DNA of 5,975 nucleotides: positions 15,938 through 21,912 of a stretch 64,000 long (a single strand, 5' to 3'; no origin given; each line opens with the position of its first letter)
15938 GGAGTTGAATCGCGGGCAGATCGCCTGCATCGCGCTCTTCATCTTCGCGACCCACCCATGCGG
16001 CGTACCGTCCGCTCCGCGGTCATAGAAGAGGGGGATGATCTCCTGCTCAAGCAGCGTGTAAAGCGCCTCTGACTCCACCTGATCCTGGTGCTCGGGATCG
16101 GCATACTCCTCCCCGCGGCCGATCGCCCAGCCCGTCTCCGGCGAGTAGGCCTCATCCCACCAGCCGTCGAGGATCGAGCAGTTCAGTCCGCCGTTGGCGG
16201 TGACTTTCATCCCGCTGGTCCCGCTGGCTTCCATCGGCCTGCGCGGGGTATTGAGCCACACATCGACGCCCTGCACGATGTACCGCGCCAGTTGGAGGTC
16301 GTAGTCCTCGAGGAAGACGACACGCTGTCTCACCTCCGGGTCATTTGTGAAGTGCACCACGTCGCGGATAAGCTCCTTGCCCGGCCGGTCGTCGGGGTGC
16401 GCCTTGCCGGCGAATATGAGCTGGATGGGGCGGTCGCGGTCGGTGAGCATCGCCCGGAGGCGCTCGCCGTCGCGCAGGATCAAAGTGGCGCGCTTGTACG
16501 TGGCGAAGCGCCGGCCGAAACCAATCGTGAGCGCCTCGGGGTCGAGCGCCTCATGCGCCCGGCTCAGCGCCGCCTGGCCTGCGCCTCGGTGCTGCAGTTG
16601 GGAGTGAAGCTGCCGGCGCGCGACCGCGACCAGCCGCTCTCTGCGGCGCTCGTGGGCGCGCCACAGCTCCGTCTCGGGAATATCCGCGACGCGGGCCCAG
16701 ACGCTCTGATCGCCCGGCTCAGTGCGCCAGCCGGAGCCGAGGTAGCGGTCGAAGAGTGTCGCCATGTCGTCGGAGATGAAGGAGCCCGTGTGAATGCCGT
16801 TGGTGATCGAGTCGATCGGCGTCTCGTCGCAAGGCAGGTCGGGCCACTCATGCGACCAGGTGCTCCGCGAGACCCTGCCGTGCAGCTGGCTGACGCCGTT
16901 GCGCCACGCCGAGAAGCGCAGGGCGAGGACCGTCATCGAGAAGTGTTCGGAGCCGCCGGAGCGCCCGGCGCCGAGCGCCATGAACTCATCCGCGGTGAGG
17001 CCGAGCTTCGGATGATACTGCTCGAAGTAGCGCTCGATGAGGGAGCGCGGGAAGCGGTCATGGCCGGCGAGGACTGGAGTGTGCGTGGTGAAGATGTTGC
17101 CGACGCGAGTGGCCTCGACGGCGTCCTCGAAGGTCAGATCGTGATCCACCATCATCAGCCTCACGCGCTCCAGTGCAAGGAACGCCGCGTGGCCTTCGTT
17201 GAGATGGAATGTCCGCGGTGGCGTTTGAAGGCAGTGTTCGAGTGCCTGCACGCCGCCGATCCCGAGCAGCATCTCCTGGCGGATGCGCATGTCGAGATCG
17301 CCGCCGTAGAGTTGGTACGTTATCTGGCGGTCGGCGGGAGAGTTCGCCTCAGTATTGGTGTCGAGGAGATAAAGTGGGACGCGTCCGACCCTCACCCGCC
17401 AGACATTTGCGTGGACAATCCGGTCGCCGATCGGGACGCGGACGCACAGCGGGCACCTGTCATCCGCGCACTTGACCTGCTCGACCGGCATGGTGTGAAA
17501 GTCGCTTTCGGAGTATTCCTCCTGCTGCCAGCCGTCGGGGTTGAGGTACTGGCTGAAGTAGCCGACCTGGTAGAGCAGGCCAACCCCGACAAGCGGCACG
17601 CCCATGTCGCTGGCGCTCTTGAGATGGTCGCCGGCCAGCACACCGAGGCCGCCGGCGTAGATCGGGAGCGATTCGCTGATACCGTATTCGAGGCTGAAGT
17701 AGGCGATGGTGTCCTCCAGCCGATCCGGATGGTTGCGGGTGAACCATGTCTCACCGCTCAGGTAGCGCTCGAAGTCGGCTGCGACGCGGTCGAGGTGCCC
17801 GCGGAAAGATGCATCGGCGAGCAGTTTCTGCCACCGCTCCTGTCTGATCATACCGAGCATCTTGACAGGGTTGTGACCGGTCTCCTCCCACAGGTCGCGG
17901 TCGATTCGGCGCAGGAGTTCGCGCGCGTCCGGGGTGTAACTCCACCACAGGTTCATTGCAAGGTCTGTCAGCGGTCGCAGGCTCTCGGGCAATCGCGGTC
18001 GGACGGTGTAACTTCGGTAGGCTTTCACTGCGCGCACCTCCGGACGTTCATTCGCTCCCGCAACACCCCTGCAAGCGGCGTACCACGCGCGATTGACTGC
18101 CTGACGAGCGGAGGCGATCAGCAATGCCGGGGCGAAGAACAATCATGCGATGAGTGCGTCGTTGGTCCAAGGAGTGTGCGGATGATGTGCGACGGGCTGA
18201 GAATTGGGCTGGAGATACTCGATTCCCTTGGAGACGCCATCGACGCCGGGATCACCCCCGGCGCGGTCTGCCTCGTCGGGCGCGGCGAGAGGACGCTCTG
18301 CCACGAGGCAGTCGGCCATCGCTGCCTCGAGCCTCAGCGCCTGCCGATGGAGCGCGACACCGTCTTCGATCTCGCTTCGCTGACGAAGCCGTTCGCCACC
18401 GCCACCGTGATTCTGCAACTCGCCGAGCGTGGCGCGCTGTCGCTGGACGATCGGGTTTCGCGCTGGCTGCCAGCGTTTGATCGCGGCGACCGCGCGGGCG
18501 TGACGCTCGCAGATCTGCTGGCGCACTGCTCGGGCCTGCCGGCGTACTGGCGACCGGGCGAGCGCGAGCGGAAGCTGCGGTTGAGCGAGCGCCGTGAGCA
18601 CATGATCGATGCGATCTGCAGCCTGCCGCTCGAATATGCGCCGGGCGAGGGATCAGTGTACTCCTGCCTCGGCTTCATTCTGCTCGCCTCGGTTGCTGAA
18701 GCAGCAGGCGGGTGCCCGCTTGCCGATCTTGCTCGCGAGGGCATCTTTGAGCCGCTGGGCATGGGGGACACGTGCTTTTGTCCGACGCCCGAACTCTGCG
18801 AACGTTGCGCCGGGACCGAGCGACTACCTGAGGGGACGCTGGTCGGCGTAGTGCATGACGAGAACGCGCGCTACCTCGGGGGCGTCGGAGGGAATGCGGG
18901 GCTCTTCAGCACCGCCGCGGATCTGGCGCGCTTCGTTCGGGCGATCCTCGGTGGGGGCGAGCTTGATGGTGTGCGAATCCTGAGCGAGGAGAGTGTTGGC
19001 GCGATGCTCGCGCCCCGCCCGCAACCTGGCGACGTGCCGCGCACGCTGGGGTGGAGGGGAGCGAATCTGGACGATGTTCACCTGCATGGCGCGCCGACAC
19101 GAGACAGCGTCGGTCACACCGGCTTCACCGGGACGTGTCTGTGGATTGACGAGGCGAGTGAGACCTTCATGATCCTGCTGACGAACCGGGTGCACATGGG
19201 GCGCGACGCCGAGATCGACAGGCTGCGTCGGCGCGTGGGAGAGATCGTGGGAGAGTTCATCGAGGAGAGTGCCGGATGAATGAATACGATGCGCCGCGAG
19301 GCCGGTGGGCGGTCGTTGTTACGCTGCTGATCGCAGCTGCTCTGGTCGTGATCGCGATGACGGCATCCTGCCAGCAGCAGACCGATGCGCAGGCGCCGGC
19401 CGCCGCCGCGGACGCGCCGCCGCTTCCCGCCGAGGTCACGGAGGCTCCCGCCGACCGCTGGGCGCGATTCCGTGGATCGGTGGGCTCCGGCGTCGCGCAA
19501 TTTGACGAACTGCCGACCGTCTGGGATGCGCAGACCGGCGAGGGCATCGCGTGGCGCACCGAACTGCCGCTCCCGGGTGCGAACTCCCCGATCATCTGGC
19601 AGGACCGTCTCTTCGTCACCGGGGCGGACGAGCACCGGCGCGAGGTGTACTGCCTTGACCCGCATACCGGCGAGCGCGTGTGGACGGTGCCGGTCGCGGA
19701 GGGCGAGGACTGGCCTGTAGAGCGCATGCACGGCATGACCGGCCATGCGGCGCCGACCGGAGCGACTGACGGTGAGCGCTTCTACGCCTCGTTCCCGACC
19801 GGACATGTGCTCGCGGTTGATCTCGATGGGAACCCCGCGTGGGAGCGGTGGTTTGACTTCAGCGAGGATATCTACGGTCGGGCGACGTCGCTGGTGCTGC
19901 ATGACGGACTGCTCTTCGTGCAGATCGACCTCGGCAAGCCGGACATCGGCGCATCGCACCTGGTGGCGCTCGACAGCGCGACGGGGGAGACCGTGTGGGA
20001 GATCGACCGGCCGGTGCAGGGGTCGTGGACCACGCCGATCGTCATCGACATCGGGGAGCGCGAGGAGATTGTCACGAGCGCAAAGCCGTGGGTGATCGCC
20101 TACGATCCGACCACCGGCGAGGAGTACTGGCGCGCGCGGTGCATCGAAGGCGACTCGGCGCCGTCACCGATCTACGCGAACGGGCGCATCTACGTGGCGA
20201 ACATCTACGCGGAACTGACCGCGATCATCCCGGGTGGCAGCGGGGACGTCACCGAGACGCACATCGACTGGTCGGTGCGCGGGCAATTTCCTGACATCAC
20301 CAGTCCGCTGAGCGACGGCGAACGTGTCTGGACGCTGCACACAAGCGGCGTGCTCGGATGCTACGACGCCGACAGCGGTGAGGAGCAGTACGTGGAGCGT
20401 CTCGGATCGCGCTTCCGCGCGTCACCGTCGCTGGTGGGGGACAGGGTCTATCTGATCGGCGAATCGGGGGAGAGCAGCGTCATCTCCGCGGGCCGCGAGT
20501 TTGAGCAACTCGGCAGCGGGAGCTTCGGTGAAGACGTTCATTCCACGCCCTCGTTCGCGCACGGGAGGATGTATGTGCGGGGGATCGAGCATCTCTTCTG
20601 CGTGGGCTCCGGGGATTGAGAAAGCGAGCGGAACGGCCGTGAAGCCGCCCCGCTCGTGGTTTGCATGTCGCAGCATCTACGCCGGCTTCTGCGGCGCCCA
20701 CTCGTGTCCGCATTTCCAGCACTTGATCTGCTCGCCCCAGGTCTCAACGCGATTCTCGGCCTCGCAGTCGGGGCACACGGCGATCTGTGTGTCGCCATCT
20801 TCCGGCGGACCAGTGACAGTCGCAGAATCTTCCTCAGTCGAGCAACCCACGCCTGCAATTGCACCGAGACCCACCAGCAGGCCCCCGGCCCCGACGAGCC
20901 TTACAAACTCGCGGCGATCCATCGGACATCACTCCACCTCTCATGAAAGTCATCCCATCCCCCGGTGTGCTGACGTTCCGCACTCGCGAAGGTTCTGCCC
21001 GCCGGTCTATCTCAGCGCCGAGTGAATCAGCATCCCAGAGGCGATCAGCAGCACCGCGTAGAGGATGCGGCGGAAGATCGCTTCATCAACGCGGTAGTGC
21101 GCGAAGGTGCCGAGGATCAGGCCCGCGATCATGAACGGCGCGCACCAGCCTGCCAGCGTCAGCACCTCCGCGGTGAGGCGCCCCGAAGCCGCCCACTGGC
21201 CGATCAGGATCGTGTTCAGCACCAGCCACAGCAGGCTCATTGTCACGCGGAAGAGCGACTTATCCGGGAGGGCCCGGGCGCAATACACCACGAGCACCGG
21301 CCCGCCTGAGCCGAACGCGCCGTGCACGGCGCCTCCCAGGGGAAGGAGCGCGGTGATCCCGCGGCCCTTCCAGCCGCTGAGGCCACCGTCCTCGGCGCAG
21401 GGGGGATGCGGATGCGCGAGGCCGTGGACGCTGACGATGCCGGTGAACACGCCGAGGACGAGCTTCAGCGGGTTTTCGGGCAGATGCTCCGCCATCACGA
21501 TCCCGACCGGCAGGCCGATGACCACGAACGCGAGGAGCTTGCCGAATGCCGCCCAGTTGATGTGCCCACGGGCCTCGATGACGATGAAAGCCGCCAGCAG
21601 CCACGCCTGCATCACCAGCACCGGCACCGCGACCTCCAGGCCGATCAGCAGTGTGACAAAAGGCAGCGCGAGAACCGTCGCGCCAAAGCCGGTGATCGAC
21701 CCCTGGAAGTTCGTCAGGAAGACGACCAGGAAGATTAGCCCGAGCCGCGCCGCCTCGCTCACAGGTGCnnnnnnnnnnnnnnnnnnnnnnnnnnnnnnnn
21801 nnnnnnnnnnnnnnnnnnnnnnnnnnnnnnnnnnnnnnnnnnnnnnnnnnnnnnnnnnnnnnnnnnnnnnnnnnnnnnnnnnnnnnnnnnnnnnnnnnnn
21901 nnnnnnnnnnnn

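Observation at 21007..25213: Operon matching the transketolase-dependent sulfoquinovose (sulfo-TK) pathway: Fe-ADH, split transketolase, RpiB-family isomerase, TauE/SafE exporter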

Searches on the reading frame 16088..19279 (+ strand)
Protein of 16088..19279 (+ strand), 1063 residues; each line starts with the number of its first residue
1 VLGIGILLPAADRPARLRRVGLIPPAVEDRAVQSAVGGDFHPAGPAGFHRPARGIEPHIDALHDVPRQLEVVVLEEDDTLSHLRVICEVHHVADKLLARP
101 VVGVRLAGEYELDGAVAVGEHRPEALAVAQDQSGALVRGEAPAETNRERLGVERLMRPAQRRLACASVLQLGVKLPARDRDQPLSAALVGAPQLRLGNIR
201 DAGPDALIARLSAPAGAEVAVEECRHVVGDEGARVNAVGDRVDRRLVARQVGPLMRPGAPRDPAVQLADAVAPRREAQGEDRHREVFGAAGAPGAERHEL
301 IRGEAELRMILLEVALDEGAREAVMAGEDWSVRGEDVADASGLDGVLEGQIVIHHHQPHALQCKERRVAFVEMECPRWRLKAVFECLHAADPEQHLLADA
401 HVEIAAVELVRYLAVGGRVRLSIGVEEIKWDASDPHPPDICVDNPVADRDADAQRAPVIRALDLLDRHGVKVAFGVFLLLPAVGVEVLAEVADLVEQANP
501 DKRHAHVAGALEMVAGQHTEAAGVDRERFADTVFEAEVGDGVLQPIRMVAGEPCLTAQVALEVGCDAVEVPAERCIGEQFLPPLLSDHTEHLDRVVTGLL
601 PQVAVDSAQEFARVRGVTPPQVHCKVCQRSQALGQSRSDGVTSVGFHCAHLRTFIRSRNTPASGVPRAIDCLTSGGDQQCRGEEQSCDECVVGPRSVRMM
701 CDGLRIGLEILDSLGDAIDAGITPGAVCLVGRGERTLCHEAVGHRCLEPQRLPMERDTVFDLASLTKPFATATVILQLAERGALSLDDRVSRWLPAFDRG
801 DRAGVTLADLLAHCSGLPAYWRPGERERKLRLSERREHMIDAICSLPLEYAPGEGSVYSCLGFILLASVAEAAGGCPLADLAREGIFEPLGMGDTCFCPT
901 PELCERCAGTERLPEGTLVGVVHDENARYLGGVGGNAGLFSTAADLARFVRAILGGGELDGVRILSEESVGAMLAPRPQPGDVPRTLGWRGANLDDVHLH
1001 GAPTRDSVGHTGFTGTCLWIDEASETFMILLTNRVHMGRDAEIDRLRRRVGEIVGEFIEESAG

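Call 3: search_protein_families(library=pfam, proteins=[window:16088-19279:+])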
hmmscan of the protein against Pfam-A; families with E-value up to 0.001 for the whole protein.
window:16088-19279:+ (1063 aa): 1 family
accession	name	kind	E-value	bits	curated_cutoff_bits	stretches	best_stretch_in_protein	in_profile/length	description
PF00144.29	Beta-lactamase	-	1.5e-64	218.7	27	1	722-1048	9-324/329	Beta-lactamase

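Call 4: search_protein_families(library=ncbifam, proteins=[window:16088-19279:+])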
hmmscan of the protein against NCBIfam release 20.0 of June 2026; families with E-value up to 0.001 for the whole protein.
window:16088-19279:+ (1063 aa): 24 families
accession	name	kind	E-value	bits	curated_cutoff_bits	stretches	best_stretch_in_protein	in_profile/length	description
NF002968.0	PRK03642.1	equivalog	3.2e-40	138.3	385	1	749-1036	87-397/432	penicillin binding protein PBP4B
NF007943.0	PRK10662.1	equivalog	2.8e-26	92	266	1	713-954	39-271/380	D-alanyl-D-alanine-carboxypeptidase/endopeptidase AmpH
NF038269.1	lipase_LipE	equivalog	7.1e-24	84.7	750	1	720-1053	41-400/407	lipase LipE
NF052559.1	MthAcHydAcmB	equivalog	1.6e-20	73.2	550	1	722-972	23-288/391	methyl acetate hydrolase AcmB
NF009622.0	PRK13128.1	equivalog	7.5e-14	51.1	443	1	723-926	22-218/518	D-aminopeptidase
NF052353.1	EstBLacLipLMycb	equivalog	6.3e-13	48.4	650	1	757-892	72-201/420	esterase/beta-lactamase LipL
NF050810.1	blaCHC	exception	1.4e-10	40.6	780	1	750-955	69-258/387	CHC family extended-spectrum class C beta-lactamase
NF033085.1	bla_class_C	equivalog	6e-10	38.4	415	1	750-955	46-236/356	class C beta-lactamase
NF000423.2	blaSRT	exception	9.8e-09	34.8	860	1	753-896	69-203/378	SRT/SST family class C beta-lactamase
NF045671.1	blaPNC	exception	1.7e-08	33.7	750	1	751-956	88-278/401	PNC family class C beta-lactamase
NF033575.1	blaRHO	exception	1.9e-08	33.6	825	1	723-907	45-218/380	RHO family class C beta-lactamase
NF033698.1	blaCSA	exception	2.9e-08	33.1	884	1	726-902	43-206/375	CSA family class C beta-lactamase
NF033700.1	blaCMA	exception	7e-08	31.9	887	1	726-897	43-202/375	CMA family class C beta-lactamase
NF050047.1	blaELC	exception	7.6e-08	31.6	840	1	744-960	117-317/434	ELC family class C beta-lactamase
NF038359.1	blaPRC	exception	1.6e-07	30.6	820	1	753-990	71-289/379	PRC family class C beta-lactamase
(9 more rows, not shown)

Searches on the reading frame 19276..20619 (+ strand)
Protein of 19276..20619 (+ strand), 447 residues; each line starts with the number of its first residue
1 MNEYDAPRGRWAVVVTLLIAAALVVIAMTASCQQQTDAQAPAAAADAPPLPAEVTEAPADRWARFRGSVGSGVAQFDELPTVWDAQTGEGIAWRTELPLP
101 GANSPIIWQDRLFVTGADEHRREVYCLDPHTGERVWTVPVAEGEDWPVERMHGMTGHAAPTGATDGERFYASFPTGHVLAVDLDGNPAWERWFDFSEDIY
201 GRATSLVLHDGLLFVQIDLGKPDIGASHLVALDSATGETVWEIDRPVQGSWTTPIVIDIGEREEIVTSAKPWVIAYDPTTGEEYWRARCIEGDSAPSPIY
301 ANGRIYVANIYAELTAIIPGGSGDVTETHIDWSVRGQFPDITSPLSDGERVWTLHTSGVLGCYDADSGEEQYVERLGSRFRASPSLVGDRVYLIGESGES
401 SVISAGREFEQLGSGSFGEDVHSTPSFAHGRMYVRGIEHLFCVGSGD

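Call 3: search_protein_families(library=pfam, proteins=[window:19276-20619:+])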
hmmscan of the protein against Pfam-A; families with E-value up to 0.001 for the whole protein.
window:19276-20619:+ (447 aa): 3 families
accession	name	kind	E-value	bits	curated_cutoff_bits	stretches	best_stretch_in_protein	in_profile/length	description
PF13360.13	PQQ_2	-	1.4e-27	97.3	27.6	2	81-191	46-144/233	Outer membrane protein assembly factor BamB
PF01011.28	PQQ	-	9.1e-12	44.9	26.7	1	76-183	24-131/595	Glucose/ethanol/alcohol dehydrogenase, beta-propeller domain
PF13570.13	Beta-prop_ACSF4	-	1.2e-09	38.5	133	1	228-429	72-265/329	Beta-alanine-activating enzyme, beta-propeller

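Call 4: search_protein_families(library=ncbifam, proteins=[window:19276-20619:+])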
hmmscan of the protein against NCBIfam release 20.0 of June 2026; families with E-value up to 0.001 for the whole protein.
window:19276-20619:+ (447 aa): 6 families
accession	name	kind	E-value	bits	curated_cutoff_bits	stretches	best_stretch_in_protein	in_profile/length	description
TIGR03300.1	assembly_YfgL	equivalog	3.9e-14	52.1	285.2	1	228-317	76-160/377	outer membrane protein assembly factor BamB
TIGR03075.1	PQQ_enz_alc_DH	subfamily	1e-09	37.6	480.05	0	103-242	63-196/530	PQQ-dependent dehydrogenase, methanol/ethanol family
NF008351.0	PRK11138.1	equivalog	9.8e-09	34.2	423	2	166-379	69-287/394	outer membrane protein assembly factor BamB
TIGR04528.1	acido_non_PQQ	subfamily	8.7e-07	28.1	650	0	226-308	400-481/493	acido-empty-quinoprotein group A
TIGR03074.1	PQQ_membr_DH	subfamily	1.2e-06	26.7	832.65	0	9-155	108-258/783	membrane-bound PQQ-dependent dehydrogenase, glucose/quinate/shikimate family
NF041516.1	PA2928_fam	subfamily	0.00013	21.5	70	0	229-292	71-132/376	PA2928 family protein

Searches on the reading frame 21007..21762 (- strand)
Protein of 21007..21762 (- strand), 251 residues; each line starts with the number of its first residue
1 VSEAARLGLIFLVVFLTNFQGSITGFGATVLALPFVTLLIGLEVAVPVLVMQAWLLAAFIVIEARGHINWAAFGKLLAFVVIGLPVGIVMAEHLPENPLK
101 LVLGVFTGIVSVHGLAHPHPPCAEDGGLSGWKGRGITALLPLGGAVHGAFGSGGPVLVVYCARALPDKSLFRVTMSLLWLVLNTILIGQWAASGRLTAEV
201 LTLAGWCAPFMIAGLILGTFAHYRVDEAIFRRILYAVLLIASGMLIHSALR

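Call 3: search_protein_families(library=pfam, proteins=[window:21007-21762:-])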
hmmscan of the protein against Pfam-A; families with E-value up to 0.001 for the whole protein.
window:21007-21762:- (251 aa): 1 family
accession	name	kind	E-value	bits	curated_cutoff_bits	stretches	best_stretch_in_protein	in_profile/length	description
PF01925.25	TauE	-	8.7e-23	81.7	32.6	1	10-242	1-234/237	Sulfite exporter TauE/SafE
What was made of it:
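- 21007..21762 (-): TauE/SafE (TSUP) family permease. Putative isethionate exporter, SqwE-like in role. Pfam PF01925, 82 bits (call 3).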

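Call 4: search_protein_families(library=ncbifam, proteins=[window:21007-21762:-])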
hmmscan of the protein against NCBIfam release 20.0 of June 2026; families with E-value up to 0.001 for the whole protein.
window:21007-21762:- (251 aa): 0 families
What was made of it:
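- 21007..21762 (-): There is no NCBIfam hit (call 4).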
